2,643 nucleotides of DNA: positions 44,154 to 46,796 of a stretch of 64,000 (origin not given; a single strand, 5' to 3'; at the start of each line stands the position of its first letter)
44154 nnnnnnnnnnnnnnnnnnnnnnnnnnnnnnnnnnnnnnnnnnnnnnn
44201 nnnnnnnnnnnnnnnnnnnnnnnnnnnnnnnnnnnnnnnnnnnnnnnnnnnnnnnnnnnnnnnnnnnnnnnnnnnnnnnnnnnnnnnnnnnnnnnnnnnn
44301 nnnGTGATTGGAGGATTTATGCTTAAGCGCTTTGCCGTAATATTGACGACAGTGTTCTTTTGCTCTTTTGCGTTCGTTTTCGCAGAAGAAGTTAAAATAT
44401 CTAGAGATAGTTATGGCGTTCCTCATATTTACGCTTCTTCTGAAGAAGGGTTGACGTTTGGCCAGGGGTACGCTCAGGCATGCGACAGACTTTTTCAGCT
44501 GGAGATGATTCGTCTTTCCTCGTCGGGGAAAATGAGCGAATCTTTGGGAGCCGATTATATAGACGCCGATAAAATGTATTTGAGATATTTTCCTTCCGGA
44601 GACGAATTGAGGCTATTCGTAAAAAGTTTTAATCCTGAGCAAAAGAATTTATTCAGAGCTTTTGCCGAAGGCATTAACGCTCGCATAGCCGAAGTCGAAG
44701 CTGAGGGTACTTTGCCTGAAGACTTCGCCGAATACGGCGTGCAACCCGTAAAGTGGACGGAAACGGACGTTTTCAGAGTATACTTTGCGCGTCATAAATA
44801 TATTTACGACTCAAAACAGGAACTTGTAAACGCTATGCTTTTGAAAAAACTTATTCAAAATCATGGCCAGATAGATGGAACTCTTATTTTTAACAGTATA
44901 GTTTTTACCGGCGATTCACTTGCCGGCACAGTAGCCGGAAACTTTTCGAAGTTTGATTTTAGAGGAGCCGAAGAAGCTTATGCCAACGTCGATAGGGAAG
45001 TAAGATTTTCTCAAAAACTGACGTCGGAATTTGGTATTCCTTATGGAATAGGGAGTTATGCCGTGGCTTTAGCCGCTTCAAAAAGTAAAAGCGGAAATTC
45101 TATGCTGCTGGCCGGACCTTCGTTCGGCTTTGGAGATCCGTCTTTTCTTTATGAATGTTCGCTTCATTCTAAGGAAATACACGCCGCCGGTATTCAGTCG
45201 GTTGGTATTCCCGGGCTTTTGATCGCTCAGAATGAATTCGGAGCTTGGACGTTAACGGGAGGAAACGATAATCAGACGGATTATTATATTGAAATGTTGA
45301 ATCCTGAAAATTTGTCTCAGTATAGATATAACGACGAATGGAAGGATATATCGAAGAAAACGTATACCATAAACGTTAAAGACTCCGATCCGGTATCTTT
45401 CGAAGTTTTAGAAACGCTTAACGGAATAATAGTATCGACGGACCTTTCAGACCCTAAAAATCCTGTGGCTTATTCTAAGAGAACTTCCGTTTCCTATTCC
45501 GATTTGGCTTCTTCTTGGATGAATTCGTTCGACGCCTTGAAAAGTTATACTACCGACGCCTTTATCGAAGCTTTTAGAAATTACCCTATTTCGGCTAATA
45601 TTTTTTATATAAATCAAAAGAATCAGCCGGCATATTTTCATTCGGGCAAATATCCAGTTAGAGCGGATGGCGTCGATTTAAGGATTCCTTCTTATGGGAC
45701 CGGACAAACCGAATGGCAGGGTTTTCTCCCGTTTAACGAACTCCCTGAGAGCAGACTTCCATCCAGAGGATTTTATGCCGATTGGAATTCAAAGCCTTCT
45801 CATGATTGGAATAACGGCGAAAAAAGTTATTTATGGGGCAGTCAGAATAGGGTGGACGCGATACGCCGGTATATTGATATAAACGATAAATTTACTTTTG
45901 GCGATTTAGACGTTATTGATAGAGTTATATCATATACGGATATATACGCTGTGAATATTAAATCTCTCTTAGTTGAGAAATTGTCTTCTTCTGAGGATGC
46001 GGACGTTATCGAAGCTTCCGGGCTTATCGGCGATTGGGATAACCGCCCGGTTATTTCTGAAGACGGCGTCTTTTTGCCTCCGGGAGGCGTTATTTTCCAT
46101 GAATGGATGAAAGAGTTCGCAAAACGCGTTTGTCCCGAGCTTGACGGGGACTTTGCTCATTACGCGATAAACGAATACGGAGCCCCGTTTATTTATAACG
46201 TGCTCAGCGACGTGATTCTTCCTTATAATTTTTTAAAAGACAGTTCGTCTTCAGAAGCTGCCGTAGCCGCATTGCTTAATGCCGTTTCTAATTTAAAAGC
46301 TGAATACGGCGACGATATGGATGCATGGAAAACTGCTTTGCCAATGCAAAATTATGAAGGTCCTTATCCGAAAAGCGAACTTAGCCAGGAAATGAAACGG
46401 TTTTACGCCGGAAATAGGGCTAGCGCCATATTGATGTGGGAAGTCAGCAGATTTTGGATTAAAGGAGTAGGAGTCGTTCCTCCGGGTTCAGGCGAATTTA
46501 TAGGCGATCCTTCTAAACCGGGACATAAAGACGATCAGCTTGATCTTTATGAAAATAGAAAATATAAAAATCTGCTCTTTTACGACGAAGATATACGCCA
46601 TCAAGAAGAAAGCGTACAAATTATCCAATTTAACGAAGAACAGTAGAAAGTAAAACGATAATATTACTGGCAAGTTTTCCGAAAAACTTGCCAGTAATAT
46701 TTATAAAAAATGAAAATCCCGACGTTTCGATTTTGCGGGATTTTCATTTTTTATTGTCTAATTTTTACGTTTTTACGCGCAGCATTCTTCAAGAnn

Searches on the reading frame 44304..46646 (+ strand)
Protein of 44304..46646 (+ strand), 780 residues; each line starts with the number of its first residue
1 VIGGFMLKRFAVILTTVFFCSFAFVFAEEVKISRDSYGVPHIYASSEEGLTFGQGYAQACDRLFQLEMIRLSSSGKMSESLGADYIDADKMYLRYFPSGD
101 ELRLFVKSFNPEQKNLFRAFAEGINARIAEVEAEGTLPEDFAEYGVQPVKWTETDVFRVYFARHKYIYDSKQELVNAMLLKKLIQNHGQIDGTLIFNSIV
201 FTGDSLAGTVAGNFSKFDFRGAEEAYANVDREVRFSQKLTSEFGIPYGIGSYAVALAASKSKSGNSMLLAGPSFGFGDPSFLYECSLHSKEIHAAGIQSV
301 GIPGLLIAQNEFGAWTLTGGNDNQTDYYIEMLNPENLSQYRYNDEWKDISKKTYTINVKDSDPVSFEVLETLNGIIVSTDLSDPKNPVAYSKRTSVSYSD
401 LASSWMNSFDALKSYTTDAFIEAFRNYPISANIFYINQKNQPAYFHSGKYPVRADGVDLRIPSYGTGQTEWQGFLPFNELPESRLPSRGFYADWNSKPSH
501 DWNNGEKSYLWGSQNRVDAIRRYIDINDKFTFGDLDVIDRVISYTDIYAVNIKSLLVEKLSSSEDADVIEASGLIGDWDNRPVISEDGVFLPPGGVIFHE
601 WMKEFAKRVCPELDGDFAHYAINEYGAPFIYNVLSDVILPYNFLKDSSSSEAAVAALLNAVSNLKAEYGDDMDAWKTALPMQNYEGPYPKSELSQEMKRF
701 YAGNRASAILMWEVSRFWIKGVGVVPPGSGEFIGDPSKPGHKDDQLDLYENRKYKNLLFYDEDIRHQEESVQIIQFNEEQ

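Call 38: search_protein_families(library=pfam, proteins=[window:44304-46646:+], max_evalue=0.001)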
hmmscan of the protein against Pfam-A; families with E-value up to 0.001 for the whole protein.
window:44304-46646:+ (780 aa): 1 family
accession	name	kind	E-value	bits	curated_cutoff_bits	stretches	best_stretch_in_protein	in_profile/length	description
PF01804.23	Penicil_amidase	-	1.8e-106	358.2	21.3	1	29-765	1-674/675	Penicillin amidase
